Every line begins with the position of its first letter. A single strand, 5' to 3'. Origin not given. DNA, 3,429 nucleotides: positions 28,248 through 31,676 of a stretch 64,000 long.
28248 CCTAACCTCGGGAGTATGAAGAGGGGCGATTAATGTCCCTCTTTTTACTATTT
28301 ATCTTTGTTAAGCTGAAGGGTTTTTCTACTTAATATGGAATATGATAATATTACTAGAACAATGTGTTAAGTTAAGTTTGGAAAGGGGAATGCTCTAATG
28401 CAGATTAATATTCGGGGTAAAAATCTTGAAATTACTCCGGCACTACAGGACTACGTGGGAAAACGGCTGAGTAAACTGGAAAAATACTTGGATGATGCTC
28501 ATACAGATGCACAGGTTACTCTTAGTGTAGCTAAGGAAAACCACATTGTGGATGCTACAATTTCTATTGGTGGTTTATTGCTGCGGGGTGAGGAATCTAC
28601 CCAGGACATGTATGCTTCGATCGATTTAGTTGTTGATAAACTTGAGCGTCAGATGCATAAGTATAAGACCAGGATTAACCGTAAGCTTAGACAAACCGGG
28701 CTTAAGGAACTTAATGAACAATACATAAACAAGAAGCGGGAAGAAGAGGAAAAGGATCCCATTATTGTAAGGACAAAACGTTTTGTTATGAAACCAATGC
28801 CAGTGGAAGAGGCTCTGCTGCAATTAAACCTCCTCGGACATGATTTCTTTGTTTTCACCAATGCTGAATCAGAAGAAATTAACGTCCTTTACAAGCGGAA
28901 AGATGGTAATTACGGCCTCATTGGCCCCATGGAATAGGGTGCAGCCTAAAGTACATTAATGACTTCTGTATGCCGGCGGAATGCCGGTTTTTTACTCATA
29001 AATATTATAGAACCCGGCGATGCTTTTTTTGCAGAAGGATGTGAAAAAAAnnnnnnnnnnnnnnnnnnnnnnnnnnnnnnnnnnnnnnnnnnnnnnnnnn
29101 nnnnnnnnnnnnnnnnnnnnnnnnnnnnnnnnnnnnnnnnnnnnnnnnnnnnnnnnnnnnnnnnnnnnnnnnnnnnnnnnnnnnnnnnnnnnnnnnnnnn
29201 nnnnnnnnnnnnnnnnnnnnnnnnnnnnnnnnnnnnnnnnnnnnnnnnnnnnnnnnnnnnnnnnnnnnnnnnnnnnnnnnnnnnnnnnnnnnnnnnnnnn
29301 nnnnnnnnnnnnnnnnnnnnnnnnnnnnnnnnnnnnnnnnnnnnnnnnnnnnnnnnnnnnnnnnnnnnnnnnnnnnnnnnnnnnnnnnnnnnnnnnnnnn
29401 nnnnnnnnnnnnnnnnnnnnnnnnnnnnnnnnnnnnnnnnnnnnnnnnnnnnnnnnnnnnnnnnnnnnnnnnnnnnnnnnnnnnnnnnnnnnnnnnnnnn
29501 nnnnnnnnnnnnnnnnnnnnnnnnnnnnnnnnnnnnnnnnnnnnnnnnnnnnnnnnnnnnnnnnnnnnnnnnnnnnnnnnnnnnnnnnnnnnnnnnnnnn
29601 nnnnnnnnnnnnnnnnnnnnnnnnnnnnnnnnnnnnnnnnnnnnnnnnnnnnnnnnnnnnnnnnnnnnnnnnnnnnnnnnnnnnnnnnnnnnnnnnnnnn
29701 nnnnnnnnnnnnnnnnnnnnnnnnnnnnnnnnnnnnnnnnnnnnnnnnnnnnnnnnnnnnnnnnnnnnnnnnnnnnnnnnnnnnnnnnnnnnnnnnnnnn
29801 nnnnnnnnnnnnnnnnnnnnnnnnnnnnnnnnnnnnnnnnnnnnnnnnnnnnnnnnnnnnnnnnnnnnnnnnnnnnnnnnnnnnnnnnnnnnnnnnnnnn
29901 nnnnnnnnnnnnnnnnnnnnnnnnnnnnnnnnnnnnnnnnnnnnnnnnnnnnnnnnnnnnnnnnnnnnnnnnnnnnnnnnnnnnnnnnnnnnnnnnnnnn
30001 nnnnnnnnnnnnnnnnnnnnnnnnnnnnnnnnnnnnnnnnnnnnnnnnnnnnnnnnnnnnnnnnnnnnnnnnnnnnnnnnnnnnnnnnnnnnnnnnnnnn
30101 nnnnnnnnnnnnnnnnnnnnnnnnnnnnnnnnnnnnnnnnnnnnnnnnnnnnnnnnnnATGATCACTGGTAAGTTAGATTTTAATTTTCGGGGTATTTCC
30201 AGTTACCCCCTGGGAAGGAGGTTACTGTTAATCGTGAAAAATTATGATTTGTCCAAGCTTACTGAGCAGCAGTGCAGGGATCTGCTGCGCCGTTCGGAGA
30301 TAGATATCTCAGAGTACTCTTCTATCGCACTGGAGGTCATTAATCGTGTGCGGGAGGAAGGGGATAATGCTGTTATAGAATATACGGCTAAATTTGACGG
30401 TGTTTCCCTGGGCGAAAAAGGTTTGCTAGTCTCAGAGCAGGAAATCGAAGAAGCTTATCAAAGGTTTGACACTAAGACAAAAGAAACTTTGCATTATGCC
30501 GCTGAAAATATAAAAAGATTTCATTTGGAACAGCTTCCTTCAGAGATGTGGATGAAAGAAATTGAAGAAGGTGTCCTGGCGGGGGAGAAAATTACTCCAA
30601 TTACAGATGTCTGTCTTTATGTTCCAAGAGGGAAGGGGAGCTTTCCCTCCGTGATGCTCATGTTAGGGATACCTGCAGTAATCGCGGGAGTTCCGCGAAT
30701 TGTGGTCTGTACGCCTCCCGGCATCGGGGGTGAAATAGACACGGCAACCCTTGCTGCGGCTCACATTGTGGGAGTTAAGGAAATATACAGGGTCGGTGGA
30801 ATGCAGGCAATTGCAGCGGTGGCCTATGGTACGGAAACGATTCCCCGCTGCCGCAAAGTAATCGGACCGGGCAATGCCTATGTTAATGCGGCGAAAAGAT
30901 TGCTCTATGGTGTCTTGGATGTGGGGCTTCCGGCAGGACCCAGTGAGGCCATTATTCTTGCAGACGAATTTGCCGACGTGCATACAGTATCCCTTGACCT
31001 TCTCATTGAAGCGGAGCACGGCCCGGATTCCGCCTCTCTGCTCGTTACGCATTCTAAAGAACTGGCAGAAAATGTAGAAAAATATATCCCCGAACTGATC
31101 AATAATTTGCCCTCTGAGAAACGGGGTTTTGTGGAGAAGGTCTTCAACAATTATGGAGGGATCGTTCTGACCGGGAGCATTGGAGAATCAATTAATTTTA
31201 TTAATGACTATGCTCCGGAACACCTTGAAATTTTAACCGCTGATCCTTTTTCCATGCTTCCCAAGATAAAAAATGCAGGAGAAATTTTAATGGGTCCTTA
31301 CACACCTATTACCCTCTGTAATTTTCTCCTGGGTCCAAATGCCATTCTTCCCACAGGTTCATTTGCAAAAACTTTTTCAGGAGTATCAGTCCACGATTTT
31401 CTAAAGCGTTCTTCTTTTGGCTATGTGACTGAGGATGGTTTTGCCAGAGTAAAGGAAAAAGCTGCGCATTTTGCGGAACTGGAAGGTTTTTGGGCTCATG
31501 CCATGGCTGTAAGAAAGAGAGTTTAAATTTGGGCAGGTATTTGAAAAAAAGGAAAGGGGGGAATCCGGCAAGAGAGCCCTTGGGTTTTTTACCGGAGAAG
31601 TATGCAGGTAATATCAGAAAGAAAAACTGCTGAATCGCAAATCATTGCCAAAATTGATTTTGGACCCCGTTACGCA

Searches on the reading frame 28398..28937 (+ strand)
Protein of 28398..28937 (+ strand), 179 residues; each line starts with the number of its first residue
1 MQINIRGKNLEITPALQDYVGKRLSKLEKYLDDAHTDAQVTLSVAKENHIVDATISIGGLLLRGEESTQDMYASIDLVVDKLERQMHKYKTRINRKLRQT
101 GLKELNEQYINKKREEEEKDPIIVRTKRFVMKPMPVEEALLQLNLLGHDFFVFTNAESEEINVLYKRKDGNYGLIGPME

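Call 61: search_protein_families(library=pfam, proteins=[window:28398-28937:+], max_evalue=0.00001)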
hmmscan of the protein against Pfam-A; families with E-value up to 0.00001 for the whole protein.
window:28398-28937:+ (179 aa): 2 families
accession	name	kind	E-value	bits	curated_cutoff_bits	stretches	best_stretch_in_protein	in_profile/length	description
PF16321.10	Ribosom_S30AE_C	-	7.1e-30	102.9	25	1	119-174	2-57/57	Sigma 54 modulation/S30EA ribosomal protein C terminus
PF02482.25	Ribosomal_S30AE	-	1.8e-29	102.8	23.7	1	3-93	1-87/88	Sigma 54 modulation protein / S30EA ribosomal protein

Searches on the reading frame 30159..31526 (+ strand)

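Call 61: search_protein_families(library=pfam, proteins=[window:30159-31526:+], max_evalue=0.00001)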
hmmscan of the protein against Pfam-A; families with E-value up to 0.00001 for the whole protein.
window:30159-31526:+ (455 aa): 1 family
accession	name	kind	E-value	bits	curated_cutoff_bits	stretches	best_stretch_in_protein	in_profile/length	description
PF00815.25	Histidinol_dh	-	1e-149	499.5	27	1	44-455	2-411/411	Histidinol dehydrogenase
